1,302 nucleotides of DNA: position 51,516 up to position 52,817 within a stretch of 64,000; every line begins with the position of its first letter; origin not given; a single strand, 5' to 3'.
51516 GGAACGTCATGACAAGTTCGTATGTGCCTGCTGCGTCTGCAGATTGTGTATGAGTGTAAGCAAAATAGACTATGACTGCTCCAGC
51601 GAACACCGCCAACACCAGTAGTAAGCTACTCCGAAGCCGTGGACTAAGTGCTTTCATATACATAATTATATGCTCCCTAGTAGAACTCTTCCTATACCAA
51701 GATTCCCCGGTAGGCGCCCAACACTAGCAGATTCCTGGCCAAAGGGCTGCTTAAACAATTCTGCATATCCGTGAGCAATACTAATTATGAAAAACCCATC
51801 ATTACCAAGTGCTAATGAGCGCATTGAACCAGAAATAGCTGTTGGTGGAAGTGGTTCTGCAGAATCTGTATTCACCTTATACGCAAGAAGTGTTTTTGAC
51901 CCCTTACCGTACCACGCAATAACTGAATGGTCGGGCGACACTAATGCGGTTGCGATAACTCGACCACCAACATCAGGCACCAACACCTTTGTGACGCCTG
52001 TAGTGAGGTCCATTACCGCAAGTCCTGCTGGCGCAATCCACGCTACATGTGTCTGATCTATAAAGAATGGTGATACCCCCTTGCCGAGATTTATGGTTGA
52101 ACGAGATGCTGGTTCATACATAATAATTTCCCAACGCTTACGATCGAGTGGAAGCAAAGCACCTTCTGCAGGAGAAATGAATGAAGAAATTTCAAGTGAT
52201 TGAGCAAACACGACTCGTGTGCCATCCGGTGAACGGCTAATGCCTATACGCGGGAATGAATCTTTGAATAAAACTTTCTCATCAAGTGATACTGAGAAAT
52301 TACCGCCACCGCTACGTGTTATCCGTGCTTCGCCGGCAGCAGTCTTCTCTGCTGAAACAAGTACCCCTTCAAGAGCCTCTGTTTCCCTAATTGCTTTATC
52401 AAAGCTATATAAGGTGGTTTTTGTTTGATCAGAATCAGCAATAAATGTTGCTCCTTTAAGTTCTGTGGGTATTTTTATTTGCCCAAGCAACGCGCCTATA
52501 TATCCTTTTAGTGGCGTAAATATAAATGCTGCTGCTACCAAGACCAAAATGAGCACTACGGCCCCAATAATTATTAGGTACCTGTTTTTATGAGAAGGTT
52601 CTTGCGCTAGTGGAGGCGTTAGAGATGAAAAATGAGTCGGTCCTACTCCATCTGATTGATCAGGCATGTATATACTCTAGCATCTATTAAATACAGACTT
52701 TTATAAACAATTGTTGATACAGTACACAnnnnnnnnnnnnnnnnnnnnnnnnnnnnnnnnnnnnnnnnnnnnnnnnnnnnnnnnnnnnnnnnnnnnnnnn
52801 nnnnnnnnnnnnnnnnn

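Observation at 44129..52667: Three tandem copies of a translationally coupled two-gene cassette: membrane-anchored PD40 beta-propeller protein plus secreted Cys-rich PACP-repeat protein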

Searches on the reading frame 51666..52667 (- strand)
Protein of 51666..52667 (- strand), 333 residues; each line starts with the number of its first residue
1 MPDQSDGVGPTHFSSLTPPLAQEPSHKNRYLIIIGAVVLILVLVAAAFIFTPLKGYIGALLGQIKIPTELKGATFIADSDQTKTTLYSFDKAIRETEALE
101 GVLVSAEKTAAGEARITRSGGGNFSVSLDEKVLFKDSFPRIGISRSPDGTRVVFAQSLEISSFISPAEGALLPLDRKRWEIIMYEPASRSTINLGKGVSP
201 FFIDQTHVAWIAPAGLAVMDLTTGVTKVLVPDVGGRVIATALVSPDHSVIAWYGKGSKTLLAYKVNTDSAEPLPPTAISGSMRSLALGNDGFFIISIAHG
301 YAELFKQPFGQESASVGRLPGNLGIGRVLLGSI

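Call 6: search_protein_families(library=pfam, proteins=[window:51666-52667:-], max_evalue=1)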
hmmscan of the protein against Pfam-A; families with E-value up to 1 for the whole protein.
window:51666-52667:- (333 aa): 1 family
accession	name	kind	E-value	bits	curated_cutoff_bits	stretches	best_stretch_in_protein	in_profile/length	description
PF11146.13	DUF2905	-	0.26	12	22.2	0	29-66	2-36/64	Protein of unknown function (DUF2905)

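Call 11: find_homologous_proteins(query=window:51666-52667:-)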
Query window:51666-52667:- (333 aa): 8 proteins with E <= 0.001 among 6261 candidates.
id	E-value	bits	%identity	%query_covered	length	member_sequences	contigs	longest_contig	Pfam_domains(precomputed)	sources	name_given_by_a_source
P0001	7.7e-213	724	100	100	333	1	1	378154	-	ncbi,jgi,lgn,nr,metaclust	ncbi:MAG: hypothetical protein AB203_01670 [Parcubacteria bacterium C7867-008]|nr:MAG: hypothetical 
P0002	6.0e-87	310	48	97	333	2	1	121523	-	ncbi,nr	ncbi:MAG: hypothetical protein JWM39_852 [Parcubacteria group bacterium]|nr:hypothetical protein [Pa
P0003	2.0e-80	289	49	89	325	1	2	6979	-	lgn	-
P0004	5.0e-79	284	48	86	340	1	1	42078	-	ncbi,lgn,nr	ncbi:MAG: hypothetical protein JWO84_575 [Parcubacteria group bacterium]|nr:hypothetical protein [Pa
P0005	2.7e-75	272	44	89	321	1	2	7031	-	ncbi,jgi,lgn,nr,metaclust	ncbi:MAG: hypothetical protein AB199_04405 [Parcubacteria bacterium C7867-004]|nr:MAG: hypothetical 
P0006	8.1e-75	270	45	95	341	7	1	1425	-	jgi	jgi:hypothetical protein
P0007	9.8e-74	267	44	86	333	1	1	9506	-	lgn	-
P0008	9.6e-73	263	46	85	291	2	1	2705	-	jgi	jgi:hypothetical protein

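Call 14: find_encoding_contigs(protein=P0002, flank=8000, max_places=2)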
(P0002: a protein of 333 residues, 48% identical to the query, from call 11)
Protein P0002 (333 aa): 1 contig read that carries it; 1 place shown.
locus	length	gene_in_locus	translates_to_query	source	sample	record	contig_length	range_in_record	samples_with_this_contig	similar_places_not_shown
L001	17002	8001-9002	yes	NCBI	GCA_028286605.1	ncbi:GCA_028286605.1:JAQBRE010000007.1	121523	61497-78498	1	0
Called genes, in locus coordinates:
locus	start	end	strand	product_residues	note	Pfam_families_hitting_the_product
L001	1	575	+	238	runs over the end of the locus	PF00834:Ribul_P_3_epim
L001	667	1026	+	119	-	-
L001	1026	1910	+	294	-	PF00456:Transketolase_N, PF13292:DXP_synthase_N (faint)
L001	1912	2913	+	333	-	PF02779:Transket_pyr, PF02780:Transketolase_C, PF22613:Transketolase_C_1 (faint)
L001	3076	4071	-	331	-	PF00294:PfkB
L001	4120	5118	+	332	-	PF00274:Glycolytic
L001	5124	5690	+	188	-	PF07963:N_methyl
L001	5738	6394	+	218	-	PF01386:Ribosomal_L25p, PF14693:Ribosomal_TL5_C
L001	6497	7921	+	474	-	PF13406:SLT_2 (weak)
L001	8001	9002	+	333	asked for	-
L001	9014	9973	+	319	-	-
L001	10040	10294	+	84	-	PF01197:Ribosomal_L31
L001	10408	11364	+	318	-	PF03462:PCRF, PF00472:RF-1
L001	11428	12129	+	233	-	PF00318:Ribosomal_S2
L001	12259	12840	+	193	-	PF25025:EF-Ts_N, PF00889:EF_TS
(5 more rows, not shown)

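Call 15: find_encoding_contigs(protein=P0004, flank=8000, max_places=2)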
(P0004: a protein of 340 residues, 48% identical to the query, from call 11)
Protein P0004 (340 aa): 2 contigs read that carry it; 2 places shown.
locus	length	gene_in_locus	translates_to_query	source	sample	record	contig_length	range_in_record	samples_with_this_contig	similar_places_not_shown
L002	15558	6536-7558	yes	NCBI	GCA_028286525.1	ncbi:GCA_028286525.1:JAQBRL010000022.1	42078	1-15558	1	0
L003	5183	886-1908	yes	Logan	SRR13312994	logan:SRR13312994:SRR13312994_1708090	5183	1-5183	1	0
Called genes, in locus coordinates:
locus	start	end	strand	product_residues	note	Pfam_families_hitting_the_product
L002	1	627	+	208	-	PF02779:Transket_pyr, PF02780:Transketolase_C, PF22613:Transketolase_C_1 (weak)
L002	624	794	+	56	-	-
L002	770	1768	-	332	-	PF00294:PfkB, PF08543:Phos_pyr_kin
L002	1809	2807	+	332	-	PF00274:Glycolytic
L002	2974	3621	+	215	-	PF01386:Ribosomal_L25p, PF14693:Ribosomal_TL5_C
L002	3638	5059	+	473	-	PF13406:SLT_2 (weak)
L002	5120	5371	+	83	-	PF01197:Ribosomal_L31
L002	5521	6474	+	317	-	PF03462:PCRF, PF00472:RF-1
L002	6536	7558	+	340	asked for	-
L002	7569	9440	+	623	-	PF07705:CARDB (faint)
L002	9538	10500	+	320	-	-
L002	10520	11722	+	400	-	-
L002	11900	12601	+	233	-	PF00318:Ribosomal_S2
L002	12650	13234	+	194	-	PF25025:EF-Ts_N (weak), PF00889:EF_TS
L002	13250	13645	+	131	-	-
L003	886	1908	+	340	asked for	-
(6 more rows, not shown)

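Call 27: predict_structure(alignment_id=A4)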
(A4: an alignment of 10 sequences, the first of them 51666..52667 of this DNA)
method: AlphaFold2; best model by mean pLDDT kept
length: 333 residues; sequences in the alignment: 10
mean_pLDDT: 82.2   pTM: 0.74
mean pLDDT of the five models: 82.2, 82.2, 80.6, 79.5, 78.4
residues with pLDDT >= 90: 156; 70-90: 122; 50-70: 18; < 50: 37
segments of 3 or more residues with pLDDT < 50: 1-25, 51-62
pLDDT, mean of each block of 10 residues (from residue 1): 37 37 52 80 72 47 65 83 83 77 90 91 91 93 92 92 81 90 94 96 96 96 96 83 91 87 95 89 87 86 91 88 86 75
secondary structure, 60 per line:
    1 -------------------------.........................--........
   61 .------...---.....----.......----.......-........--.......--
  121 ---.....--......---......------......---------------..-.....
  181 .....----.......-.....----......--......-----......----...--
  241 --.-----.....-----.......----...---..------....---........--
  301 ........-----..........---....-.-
elements in order: H26-50 H53-61 E74-78 E83-89 E94-100 E102-109 E112-118 E124-128 E131-136 E140-145 E152-157 E179-185 E190-196 E198-202 E207-212 E215-220 E226-231 E236-238 E249-253 E259-265 E270-272 E284-287 E291-298 E301-308 E314-320 E327-330

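Call 29: search_protein_representatives(alignment_id=A4)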
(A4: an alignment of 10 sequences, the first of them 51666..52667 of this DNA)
Query: 10 sequences, 323 profile positions. Proteins with E-value up to 0.001 (for the whole library): 384; up to 1e-10: 193; up to 1e-30: 94. The best 150 are listed.
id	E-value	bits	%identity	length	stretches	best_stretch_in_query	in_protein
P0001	6.3e-135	465.8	-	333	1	1-323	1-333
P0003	2.7e-129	447.2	-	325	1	1-323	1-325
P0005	1.9e-126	437.9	-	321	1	10-323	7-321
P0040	2.8e-122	424.2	-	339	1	5-323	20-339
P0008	1.9e-112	391.9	-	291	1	1-288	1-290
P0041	7.9e-93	327.4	-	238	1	87-322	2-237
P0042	3.2e-82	292.5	-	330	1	13-322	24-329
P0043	1.2e-80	287.4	-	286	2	135-319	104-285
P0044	2.3e-80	286.5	-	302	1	20-323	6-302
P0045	1.4e-79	283.9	-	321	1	11-323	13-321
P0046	2.8e-65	236.9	-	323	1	8-310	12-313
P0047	1.8e-61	224.4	-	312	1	15-323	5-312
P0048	1.9e-59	217.7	-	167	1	165-322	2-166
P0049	1.1e-57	211.9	-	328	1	6-322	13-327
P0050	1.3e-57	211.7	-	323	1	8-323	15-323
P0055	4.8e-54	200.0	-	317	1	1-310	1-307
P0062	3.4e-51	190.6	-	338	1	14-323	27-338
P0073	3.5e-46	174.1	-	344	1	1-319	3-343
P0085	2.7e-41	158.1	-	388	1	1-319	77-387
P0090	4.4e-39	150.8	-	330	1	7-319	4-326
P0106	2.2e-35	138.7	-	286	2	122-319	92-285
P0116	1.1e-32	129.8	-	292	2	150-308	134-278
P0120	1.9e-32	129.0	-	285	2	131-319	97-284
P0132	4.4e-30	121.2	-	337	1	4-311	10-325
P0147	5.0e-28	114.5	-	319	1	7-319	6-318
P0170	2.0e-25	105.9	-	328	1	14-318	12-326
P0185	1.6e-21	93.1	-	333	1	7-316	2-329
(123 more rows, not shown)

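Call 35: search_protein_families(library=ncbifam, proteins=[window:51666-52667:-], max_evalue=1)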
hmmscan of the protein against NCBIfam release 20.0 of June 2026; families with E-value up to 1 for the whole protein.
window:51666-52667:- (333 aa): 2 families
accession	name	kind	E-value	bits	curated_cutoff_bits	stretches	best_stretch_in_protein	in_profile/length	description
NF041051.1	SelTWH_Campy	equivalog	0.07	13.4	88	1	114-136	31-53/70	SelT/SelW/SelH family (seleno)protein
NF033486.1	harvest_ssl1498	equivalog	0.2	11.6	45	1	23-48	24-50/53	photosystem II assembly protein Psb34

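Call 37: search_solved_structures(query=A4, max_evalue=10)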
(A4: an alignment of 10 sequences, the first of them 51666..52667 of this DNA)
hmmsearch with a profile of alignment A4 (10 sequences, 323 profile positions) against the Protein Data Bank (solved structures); distinct sequences matched with E-value up to 10: 6.
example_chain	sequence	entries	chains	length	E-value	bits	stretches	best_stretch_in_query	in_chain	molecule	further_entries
1nr0_A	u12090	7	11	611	0.018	17.3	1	229-291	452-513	Actin interacting protein 1 | Actin-interacting protein 1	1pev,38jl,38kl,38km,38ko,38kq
9ly5_C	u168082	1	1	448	0.14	14.4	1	105-140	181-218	CD276 antigen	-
9ly6_A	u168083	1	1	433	0.15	14.3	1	105-140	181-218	CD276 antigen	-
6ugm_K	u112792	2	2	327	0.76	12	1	117-200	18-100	Swd3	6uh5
6chg_A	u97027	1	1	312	0.91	11.7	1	117-200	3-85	KLLA0E24487p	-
5ksa_D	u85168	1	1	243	1.9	10.7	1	259-301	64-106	Bel602 beta TRBV9*01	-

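Call 45: find_related_loci(query=A6, collection=genome_contigs, flank=6000)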
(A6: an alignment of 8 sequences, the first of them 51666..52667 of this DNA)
Query A6 (333 aa) in genome_contigs; peptide patterns used: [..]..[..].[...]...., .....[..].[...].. (x = any residue, [..] = any of these).
37 stretches matched a pattern; 3 encode a relative of the query (tblastn E <= 1e-3); 3 distinct loci.
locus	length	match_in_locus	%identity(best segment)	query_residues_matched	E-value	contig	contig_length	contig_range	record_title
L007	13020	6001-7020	48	2-333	2e-94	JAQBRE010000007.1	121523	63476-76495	MAG: Parcubacteria group bacterium isolate RYN_391 scaffold_1488345, whole genome shotgun sequence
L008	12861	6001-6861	48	48-333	1e-80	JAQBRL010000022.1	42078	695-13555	MAG: Parcubacteria group bacterium isolate RYN_398 scaffold_2517854, whole genome shotgun sequence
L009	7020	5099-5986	44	37-333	7e-81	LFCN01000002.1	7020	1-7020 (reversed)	MAG: Parcubacteria bacterium C7867-004 C7867_01468, whole genome shotgun sequence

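Call 46: find_encoding_contigs(protein=P0046, flank=4000, max_places=3)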
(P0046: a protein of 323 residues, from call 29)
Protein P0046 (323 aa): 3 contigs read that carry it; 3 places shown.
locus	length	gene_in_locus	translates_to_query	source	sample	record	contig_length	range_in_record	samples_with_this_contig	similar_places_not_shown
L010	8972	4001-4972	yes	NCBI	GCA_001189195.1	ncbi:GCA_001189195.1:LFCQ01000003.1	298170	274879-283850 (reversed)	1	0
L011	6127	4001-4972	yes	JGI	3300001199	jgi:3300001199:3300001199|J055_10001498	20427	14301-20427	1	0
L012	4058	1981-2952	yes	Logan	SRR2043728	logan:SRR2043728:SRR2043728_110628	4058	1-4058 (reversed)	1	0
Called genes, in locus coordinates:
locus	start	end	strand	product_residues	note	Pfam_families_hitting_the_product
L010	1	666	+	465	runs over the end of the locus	-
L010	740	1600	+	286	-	-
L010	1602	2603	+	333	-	-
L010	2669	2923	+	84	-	PF01197:Ribosomal_L31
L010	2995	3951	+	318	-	PF03462:PCRF, PF00472:RF-1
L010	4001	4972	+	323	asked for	-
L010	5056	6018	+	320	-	-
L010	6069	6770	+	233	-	PF00318:Ribosomal_S2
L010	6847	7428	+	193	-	PF25025:EF-Ts_N, PF00889:EF_TS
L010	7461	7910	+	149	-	-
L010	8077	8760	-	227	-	-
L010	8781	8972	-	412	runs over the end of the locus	PF13506:Glyco_transf_21, PF03142:Chitin_synth_2 (faint), PF00535:Glycos_transf_2, PF10111:Glyco_tranf_2_2 (weak), PF13641:Glyco_tranf_2_3, PF13632:Glyco_trans_2_3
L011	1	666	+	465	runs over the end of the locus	-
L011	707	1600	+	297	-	-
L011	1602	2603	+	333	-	-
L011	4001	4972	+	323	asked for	-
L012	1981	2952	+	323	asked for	-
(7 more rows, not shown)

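Call 47: find_encoding_contigs(protein=P0085, flank=4000, max_places=3)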
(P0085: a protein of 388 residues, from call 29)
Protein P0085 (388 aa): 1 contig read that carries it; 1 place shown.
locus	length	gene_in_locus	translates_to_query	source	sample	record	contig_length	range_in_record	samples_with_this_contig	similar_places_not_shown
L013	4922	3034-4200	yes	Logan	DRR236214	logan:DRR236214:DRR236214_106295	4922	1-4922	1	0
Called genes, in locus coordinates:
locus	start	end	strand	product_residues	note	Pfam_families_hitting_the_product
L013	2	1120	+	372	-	?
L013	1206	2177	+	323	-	-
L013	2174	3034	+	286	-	-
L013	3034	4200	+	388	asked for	-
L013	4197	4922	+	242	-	?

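Call 49: find_encoding_contigs(protein=P0185, flank=5000, max_places=3)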
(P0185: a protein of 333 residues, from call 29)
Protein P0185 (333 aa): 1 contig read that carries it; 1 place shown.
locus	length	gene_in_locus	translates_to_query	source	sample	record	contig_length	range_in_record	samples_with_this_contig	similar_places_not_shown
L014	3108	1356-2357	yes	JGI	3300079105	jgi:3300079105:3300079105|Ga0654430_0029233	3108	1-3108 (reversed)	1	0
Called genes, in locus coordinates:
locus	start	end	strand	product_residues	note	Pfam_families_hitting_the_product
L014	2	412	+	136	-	?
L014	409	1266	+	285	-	-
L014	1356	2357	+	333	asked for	-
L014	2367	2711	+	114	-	-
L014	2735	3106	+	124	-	?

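Call 50: find_encoding_contigs(protein=P0116, flank=5000, max_places=3)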
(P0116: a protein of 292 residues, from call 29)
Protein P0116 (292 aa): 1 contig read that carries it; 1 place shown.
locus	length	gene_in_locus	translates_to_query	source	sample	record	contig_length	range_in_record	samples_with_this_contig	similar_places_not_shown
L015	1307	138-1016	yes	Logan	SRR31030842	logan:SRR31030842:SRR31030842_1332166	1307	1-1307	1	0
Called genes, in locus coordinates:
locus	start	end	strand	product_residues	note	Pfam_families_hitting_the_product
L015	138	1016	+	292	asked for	-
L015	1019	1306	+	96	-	?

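Call 51: find_encoding_contigs(protein=P0132, flank=5000, max_places=3)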
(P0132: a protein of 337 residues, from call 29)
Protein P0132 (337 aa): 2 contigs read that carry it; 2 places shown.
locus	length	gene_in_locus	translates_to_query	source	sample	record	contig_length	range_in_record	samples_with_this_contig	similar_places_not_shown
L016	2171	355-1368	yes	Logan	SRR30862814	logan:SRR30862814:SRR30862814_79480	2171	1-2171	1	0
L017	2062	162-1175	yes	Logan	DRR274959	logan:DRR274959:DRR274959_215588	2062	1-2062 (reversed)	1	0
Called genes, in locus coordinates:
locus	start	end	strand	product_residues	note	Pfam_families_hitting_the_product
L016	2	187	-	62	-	?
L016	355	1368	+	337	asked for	-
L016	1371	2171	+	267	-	?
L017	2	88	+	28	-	?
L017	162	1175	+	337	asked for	-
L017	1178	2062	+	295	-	?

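Call 75: list_cluster_members(proteins=[P0042, P0049, P0055, P0062, P0073, P0090, P0106, P0120, P0147, P0170])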
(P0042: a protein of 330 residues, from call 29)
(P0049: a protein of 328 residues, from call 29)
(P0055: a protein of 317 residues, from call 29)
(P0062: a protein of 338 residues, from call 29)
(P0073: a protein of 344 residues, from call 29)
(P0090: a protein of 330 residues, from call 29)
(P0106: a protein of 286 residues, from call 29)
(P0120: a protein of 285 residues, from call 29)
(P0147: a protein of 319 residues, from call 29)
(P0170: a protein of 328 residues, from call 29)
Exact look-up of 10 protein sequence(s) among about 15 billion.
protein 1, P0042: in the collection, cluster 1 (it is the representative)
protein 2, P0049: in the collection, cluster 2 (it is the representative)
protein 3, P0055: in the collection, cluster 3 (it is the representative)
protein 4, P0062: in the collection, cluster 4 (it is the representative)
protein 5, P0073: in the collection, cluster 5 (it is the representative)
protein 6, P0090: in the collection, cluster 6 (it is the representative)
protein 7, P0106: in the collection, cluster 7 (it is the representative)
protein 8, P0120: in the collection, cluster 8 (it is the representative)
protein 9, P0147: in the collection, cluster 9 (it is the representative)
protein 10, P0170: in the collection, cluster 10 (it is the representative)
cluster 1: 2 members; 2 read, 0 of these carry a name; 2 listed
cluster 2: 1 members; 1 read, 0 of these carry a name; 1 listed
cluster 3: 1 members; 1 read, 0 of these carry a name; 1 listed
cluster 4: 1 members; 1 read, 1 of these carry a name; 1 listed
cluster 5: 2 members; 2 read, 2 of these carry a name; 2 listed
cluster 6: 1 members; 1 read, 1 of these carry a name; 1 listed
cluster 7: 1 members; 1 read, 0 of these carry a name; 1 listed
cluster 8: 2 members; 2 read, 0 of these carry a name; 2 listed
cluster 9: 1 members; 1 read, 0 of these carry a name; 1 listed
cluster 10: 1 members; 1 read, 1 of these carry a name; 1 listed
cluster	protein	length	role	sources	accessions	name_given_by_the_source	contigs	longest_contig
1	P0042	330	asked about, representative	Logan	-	-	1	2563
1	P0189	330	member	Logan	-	-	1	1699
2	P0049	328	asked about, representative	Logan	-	-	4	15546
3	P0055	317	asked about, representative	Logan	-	-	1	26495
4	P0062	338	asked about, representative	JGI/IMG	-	hypothetical protein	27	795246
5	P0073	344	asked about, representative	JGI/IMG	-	hypothetical protein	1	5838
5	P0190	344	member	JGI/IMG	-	hypothetical protein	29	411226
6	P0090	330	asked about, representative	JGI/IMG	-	hypothetical protein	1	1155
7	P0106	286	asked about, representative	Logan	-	-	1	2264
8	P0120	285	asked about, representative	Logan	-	-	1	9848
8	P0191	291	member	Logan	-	-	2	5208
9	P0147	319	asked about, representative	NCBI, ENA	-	-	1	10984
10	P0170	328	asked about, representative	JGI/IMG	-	hypothetical protein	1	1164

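Call 76: find_encoding_contigs(protein=P0062, flank=9000, max_places=1)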
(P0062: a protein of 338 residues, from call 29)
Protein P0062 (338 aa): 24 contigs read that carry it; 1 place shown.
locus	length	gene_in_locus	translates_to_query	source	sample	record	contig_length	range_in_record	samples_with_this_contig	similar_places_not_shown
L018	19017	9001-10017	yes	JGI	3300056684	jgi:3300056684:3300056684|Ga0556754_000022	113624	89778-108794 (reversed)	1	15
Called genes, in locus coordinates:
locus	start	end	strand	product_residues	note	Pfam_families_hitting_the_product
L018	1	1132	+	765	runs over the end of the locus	-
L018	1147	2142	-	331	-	PF00294:PfkB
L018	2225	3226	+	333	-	PF00274:Glycolytic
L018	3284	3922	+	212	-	PF01386:Ribosomal_L25p, PF14693:Ribosomal_TL5_C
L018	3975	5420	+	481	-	-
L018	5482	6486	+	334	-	-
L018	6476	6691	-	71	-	-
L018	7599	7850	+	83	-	PF01197:Ribosomal_L31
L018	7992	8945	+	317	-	PF03462:PCRF, PF00472:RF-1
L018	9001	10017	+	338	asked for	-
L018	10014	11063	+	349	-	-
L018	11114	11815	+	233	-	PF00318:Ribosomal_S2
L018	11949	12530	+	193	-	PF25025:EF-Ts_N, PF00889:EF_TS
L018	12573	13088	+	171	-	-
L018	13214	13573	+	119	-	-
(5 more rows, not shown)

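Call 77: find_encoding_contigs(protein=P0055, flank=9000, max_places=1)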
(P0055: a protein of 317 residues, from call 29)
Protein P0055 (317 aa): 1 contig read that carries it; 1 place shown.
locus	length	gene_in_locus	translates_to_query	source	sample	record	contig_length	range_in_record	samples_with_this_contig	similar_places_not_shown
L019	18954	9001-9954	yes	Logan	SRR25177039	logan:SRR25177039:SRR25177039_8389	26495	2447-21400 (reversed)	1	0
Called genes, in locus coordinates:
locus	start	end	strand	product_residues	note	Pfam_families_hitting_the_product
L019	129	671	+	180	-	-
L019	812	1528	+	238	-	PF00834:Ribul_P_3_epim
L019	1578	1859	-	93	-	-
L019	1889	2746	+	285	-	PF13292:DXP_synthase_N, PF00456:Transketolase_N, PF00676:E1_dh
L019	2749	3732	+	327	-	PF02779:Transket_pyr, PF02780:Transketolase_C, PF22613:Transketolase_C_1 (weak)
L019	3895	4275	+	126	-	PF00903:Glyoxalase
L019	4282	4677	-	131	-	-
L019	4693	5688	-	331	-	PF00294:PfkB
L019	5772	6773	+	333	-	PF00274:Glycolytic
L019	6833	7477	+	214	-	PF01386:Ribosomal_L25p, PF14693:Ribosomal_TL5_C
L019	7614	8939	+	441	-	-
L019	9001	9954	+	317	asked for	-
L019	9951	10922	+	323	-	-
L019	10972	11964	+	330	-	-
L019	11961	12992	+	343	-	-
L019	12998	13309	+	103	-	PF01197:Ribosomal_L31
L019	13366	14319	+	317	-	PF03462:PCRF, PF00472:RF-1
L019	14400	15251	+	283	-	-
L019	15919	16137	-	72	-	-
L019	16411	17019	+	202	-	PF00318:Ribosomal_S2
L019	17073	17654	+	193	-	PF25025:EF-Ts_N, PF00889:EF_TS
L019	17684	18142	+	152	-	-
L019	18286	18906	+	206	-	-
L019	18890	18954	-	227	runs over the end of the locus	-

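Call 82: search_protein_families(library=pfam, alignment_id=A9, max_evalue=0.01)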
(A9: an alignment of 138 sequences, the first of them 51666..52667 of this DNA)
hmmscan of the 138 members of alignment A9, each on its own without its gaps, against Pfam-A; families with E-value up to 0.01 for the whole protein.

A. member 1, window:51666-52667:- (333 aa): 0 families

B. families by the number of members that match (of 138 scanned): 5 families
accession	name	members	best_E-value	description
PF07676.18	PD40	6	4.6e-05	WD40-like Beta Propeller Repeat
PF22852.1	SoxE_N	2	0.00011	Sulfocyanin, N-terminal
PF10647.15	Gmad1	2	0.00074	Lipoprotein LpqB beta-propeller domain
PF09142.17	TruB_C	1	0.0023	tRNA Pseudouridine synthase II, C terminal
PF13360.13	PQQ_2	1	0.0084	Outer membrane protein assembly factor BamB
